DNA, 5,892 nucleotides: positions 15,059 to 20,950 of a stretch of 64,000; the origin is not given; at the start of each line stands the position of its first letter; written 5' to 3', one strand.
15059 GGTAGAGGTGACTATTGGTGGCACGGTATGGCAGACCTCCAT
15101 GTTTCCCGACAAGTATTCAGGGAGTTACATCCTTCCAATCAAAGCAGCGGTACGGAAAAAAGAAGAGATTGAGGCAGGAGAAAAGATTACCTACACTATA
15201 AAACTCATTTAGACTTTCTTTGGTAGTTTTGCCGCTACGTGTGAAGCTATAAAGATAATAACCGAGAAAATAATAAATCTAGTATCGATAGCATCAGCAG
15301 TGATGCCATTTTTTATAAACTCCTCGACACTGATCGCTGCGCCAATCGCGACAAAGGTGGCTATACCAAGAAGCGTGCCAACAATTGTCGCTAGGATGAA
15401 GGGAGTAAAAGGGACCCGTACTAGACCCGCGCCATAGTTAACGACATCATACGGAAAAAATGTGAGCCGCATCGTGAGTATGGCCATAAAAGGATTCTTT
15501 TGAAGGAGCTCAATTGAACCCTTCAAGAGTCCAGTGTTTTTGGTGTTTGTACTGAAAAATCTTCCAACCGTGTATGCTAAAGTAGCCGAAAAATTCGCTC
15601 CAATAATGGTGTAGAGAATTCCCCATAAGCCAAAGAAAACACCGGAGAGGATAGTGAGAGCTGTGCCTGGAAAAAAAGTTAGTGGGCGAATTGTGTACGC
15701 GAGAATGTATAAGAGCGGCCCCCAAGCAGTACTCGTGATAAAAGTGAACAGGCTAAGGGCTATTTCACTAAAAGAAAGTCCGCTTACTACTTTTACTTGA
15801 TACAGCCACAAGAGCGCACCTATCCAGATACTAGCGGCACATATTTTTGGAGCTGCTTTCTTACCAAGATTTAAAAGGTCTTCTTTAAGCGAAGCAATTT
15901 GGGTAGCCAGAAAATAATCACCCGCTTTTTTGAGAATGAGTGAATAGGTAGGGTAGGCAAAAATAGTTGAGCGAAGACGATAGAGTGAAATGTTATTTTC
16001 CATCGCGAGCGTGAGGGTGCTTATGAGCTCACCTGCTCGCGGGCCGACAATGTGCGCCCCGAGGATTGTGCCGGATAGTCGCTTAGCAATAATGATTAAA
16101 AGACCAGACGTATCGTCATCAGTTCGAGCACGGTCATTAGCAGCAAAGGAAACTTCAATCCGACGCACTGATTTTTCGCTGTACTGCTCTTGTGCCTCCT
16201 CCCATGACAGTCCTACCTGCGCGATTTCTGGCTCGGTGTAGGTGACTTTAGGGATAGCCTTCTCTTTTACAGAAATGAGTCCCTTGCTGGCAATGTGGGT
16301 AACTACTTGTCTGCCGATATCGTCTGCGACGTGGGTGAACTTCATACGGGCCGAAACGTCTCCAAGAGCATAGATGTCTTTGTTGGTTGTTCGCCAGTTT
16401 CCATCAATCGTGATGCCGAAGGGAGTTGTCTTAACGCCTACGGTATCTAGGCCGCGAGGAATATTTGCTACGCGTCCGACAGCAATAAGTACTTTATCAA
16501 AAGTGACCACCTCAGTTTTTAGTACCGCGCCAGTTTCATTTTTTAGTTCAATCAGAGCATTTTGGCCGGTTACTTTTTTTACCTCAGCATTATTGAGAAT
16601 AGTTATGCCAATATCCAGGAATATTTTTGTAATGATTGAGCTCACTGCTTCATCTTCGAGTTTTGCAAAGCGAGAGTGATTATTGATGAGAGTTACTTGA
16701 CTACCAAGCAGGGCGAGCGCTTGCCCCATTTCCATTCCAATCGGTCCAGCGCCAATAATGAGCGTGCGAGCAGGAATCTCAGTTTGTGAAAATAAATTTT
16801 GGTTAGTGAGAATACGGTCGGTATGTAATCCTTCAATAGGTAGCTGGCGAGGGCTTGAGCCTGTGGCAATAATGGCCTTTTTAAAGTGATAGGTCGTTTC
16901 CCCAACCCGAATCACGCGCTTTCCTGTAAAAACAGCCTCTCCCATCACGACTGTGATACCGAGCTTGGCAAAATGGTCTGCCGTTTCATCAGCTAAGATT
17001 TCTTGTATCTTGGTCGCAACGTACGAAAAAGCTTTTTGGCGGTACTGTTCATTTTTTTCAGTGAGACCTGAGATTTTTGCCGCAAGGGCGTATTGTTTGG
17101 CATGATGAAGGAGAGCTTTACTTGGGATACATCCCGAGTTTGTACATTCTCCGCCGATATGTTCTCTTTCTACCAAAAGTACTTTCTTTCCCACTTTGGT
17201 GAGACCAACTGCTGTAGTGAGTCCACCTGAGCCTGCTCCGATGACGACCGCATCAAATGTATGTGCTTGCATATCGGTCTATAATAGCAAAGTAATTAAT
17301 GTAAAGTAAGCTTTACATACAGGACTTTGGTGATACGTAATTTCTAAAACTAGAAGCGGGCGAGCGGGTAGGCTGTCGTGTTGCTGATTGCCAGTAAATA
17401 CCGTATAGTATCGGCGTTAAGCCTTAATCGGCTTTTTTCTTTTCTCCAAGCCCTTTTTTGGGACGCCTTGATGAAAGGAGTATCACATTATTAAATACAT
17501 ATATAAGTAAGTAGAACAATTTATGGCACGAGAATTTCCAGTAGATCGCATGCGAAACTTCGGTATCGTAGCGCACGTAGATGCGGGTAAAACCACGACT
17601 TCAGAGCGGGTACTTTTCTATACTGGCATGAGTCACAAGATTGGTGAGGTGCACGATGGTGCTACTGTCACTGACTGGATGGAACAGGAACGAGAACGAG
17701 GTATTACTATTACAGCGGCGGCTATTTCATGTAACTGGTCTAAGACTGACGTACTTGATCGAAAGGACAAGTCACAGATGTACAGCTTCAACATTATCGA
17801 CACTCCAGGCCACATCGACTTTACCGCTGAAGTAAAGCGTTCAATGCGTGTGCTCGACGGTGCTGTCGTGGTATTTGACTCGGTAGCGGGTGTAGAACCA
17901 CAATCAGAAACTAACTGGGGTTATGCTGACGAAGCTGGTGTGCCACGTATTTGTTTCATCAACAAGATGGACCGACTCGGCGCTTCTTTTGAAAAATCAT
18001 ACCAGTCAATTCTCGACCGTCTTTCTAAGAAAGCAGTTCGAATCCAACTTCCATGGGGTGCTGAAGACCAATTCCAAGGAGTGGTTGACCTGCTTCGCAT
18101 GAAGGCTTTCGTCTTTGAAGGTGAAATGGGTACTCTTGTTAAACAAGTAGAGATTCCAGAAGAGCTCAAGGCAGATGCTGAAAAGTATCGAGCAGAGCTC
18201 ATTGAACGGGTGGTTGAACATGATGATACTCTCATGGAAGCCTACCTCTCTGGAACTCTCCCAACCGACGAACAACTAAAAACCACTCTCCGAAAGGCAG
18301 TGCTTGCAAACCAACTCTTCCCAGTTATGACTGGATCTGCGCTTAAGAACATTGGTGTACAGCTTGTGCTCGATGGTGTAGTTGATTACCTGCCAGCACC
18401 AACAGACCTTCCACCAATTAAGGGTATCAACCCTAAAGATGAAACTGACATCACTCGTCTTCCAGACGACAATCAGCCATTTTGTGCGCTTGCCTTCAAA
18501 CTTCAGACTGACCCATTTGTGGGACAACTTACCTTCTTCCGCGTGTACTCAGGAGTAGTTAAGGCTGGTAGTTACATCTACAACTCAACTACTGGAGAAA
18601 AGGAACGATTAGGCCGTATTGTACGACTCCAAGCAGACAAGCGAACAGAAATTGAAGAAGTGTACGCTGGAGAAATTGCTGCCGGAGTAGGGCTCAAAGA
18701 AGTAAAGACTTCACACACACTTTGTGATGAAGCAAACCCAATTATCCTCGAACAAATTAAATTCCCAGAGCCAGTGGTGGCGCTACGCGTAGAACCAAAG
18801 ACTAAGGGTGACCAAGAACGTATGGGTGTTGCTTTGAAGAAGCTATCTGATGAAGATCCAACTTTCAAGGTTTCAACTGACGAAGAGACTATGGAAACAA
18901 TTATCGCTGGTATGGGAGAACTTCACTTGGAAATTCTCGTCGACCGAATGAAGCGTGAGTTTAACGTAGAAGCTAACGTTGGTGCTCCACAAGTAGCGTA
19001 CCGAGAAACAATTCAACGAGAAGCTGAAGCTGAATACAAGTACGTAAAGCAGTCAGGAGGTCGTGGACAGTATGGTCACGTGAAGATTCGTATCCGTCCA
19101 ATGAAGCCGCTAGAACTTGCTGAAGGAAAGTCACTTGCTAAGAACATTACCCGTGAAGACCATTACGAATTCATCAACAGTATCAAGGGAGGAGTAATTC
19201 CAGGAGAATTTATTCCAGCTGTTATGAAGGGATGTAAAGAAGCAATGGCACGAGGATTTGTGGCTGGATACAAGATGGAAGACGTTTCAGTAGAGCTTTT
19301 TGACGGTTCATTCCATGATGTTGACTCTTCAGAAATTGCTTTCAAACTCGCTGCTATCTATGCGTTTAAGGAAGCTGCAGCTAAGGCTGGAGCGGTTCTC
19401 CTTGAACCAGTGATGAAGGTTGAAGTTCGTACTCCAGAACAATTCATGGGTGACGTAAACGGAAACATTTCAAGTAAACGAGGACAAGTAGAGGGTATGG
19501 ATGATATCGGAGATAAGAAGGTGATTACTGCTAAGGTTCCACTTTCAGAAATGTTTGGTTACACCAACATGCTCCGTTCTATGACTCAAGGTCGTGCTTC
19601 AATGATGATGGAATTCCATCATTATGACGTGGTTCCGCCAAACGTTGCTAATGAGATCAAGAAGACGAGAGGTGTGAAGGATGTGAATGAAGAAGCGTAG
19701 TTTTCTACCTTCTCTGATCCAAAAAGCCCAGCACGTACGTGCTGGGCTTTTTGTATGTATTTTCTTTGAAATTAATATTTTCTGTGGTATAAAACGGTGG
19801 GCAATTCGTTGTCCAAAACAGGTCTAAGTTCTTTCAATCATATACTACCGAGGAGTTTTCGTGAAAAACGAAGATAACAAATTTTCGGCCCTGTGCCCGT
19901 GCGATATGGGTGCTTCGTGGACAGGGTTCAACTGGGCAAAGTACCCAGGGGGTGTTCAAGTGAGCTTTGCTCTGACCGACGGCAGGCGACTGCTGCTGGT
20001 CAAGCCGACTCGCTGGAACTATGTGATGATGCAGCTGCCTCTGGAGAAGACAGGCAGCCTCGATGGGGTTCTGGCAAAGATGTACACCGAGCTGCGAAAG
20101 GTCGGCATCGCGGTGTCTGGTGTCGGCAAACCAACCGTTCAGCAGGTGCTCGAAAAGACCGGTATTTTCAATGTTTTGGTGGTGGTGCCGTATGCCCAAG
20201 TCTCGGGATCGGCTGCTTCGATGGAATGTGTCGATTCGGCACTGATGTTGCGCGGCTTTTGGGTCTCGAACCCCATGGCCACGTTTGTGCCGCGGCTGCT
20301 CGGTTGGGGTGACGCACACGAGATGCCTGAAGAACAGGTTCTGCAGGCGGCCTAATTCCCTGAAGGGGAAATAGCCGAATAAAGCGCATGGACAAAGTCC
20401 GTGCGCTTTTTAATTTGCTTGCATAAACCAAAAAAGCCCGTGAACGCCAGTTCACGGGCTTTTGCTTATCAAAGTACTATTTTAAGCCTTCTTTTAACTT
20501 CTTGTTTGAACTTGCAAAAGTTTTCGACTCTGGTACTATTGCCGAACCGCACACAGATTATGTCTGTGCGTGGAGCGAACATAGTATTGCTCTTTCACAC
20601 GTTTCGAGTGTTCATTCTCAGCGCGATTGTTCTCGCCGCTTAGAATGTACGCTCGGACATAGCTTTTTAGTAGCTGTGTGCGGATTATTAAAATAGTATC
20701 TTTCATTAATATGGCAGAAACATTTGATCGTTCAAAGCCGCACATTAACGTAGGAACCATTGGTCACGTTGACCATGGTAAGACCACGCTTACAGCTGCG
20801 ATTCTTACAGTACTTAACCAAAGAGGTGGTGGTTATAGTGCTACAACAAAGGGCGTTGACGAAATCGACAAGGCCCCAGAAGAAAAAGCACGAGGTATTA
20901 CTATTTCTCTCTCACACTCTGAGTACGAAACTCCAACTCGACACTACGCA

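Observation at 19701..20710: GC-rich foreign ORF wedged between fusA and tuf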

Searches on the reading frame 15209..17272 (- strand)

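Call 98: search_protein_families(library=pfam, proteins=[window:15209-17272:-], max_evalue=0.001)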
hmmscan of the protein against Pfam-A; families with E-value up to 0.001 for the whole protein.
window:15209-17272:- (687 aa): 14 families
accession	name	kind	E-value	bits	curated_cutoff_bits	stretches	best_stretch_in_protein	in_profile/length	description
PF07992.20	Pyr_redox_2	-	1e-55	189.7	26.1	1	7-318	2-289/291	Pyridine nucleotide-disulphide oxidoreductase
PF02852.28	Pyr_redox_dim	-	4.3e-28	98.1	25.3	1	340-445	1-104/110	Pyridine nucleotide-disulphide oxidoreductase, dimerisation domain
PF00070.33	Pyr_redox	-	1.4e-19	70.8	22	1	169-239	1-71/82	Pyridine nucleotide-disulphide oxidoreductase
PF09335.16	VTT_dom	-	4.1e-19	69.7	33.9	1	534-645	1-122/123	VTT domain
PF13738.12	Pyr_redox_3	-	7.8e-11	42.2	30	1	121-254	116-258/305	Pyridine nucleotide-disulphide oxidoreductase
PF01494.25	FAD_binding_3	-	3.9e-09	36.6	22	1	169-203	3-37/349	FAD binding domain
PF13450.12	NAD_binding_8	-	6.8e-09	36.3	21.9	1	10-45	1-37/68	NAD(P)-binding Rossmann-like domain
PF01266.30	DAO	-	7.6e-07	29.4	27.9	1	7-45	1-42/353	FAD dependent oxidoreductase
PF12831.13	FAD_oxidored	-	8.8e-07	29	27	1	7-113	1-110/416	FAD dependent oxidoreductase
PF00890.30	FAD_binding_2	-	3e-06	27.1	20.4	1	7-47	1-42/414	FAD binding domain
PF01134.28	GIDA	-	4.2e-05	23.2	22.1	0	7-58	1-48/391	Glucose inhibited division protein A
PF01946.23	Thi4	-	7.6e-05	22.5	26.2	0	6-58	18-72/235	Thi4 family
PF03486.20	HI0933_like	-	0.00031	20.7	50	0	7-38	2-33/244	HI0933-like protein Rossmann domain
PF02558.23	ApbA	-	0.00093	19.3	22.2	0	171-208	2-39/150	Ketopantoate reductase PanE/ApbA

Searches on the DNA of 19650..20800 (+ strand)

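Call 62: search_rna_families(source=window, start=19650, end=20800, threshold=evalue, max_evalue=10, show_alignments=2)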
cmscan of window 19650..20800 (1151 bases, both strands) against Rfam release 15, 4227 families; matches with E-value up to 10: 30.
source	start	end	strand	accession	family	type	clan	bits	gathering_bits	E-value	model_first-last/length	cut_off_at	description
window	20376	20497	-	RF02449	ncr1015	Gene; sRNA;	-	29.8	60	0.058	1-121/121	no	Bacillus sRNA ncr1015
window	19718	19778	-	RF00506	Thr_leader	Cis-reg; leader;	-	28.8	55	0.0047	1-118/118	no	Threonine operon leader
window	20324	20418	+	RF04312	trpB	Cis-reg;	-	25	59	0.66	1-107/107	no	trpB ncRNA motif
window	19698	19756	+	RF02399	NsiR1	Gene; sRNA;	-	24.3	39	0.029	1-60/60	no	Nitrogen stress-induced RNA 1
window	20352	20404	-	RF02843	RefA5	Gene; antisense;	-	24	91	0.037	1-68/68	no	Enterococcus sRNA A5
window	19727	19754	+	RF01687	Acido-Lenti-1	Gene; sRNA;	-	23.9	37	0.006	1-46/46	no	Acido-Lenti-1 RNA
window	19723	19784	-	RF02844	RefA9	Gene; antisense;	-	23.9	49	0.5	1-64/64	no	Enterococcus sRNA A9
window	19717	19746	-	RF01687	Acido-Lenti-1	Gene; sRNA;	-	23.7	37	0.0066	1-46/46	no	Acido-Lenti-1 RNA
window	19711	19822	-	RF00121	MicC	Gene; sRNA;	-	23.1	90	0.94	1-123/123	no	MicC RNA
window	20368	20468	+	RF00506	Thr_leader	Cis-reg; leader;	-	21.3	55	0.28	1-118/118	no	Threonine operon leader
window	20424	20510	-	RF04312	trpB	Cis-reg;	-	21.3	59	3.5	1-107/107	no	trpB ncRNA motif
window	20381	20418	-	RF02503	Atu_C9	Gene; sRNA;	-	21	40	0.0039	154-192/192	no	Rhizobiales sRNA Atu_C9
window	19718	19771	-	RF02377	SurA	Gene; sRNA;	-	20.7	100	0.0041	1-279/279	no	SurA sRNA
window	20376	20454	+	RF02351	psRNA14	Gene; sRNA;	-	20.7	60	1.3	1-84/84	no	Proteobacteria sRNA psRNA14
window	20354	20493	-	RF02859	Arrc11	Gene; sRNA;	-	20.5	52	1.2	1-175/175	no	Actinobacillus sRNA 11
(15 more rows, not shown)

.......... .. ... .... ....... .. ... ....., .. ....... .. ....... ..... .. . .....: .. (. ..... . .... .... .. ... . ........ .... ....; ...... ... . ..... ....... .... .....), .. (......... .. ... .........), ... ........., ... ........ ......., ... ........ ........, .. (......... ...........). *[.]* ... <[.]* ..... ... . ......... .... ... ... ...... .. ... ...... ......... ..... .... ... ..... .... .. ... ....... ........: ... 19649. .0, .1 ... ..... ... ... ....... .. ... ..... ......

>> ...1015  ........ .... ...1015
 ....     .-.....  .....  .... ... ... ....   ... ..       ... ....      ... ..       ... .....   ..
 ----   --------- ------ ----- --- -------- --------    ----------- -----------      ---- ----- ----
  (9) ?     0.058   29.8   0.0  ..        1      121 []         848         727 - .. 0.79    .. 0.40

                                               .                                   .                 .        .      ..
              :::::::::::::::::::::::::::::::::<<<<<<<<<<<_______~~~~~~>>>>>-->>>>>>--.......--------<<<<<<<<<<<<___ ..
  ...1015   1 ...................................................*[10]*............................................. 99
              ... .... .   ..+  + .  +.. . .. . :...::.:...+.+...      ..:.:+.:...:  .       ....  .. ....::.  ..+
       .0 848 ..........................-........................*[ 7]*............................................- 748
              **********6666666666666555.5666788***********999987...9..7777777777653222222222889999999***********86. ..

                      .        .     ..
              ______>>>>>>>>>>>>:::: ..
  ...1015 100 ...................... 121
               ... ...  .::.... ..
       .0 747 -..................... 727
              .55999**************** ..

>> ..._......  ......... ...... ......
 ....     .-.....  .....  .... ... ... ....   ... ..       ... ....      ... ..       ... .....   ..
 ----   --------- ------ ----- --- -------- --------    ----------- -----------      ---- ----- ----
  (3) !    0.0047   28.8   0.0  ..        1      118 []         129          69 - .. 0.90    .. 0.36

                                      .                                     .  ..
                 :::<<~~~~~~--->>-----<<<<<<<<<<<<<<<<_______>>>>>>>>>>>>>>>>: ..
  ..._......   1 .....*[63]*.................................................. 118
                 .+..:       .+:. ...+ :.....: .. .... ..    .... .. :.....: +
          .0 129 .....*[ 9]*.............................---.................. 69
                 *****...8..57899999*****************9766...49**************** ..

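Call 88: search_rna_families(sources=[L017, L038, L025, L029, L023, L027], threshold=evalue, max_evalue=1)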
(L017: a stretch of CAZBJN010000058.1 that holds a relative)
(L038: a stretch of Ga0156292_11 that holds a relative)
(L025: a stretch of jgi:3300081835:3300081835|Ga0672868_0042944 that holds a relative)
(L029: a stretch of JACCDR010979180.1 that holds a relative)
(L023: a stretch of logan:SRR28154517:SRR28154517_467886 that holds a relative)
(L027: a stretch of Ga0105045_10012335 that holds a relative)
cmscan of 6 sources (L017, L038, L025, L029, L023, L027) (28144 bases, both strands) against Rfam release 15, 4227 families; matches with E-value up to 1: 14.
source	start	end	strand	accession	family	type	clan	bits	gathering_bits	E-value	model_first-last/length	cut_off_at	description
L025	3459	3543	+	RF00506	Thr_leader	Cis-reg; leader;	-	30.7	55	0.04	1-118/118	no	Threonine operon leader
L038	160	238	+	RF02075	STnc230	Gene; sRNA;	-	30.4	50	0.86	1-83/83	no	Enterobacterial sRNA STnc230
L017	2612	2714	-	RF02503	Atu_C9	Gene; sRNA;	-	30.3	40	0.00021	84-192/192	no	Rhizobiales sRNA Atu_C9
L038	589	740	-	RF00558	L20_leader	Cis-reg; leader;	-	30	58.7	0.03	1-127/127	no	Ribosomal protein L20 leader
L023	1661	1787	+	RF00506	Thr_leader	Cis-reg; leader;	-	29.8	55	0.066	1-118/118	no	Threonine operon leader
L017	2611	2641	+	RF02503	Atu_C9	Gene; sRNA;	-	28.9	40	0.00052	162-192/192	no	Rhizobiales sRNA Atu_C9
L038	143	233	+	RF01859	Phe_leader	Cis-reg; leader;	-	28.9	55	0.45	1-125/125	no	Phenylalanine leader peptide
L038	590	659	-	RF02059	STnc50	Gene; sRNA;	-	27.6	55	0.77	1-84/84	no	Salmonella enterica sRNA STnc40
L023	1749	1800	-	RF00506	Thr_leader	Cis-reg; leader;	-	25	55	0.88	1-118/118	no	Threonine operon leader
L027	3083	3129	-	RF04161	mir-3688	Gene; miRNA;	-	24.9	84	0.53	18-71/88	no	mir-3688 microRNA precursor family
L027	3083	3129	+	RF04161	mir-3688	Gene; miRNA;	-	24.7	84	0.62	18-71/88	no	mir-3688 microRNA precursor family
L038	587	730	+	RF01808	MicX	Gene; sRNA;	-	24.1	75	0.17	1-194/194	no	MicX Vibrio cholerae sRNA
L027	6967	7112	-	RF04180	BTnc231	Gene; sRNA;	-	24.1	80.4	0.47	1-154/154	no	Bacteroides sRNA BTnc231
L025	3334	3416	+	RF01400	istR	Gene; antitoxin;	-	23.4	45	0.82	1-130/130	no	istR Hfq binding RNA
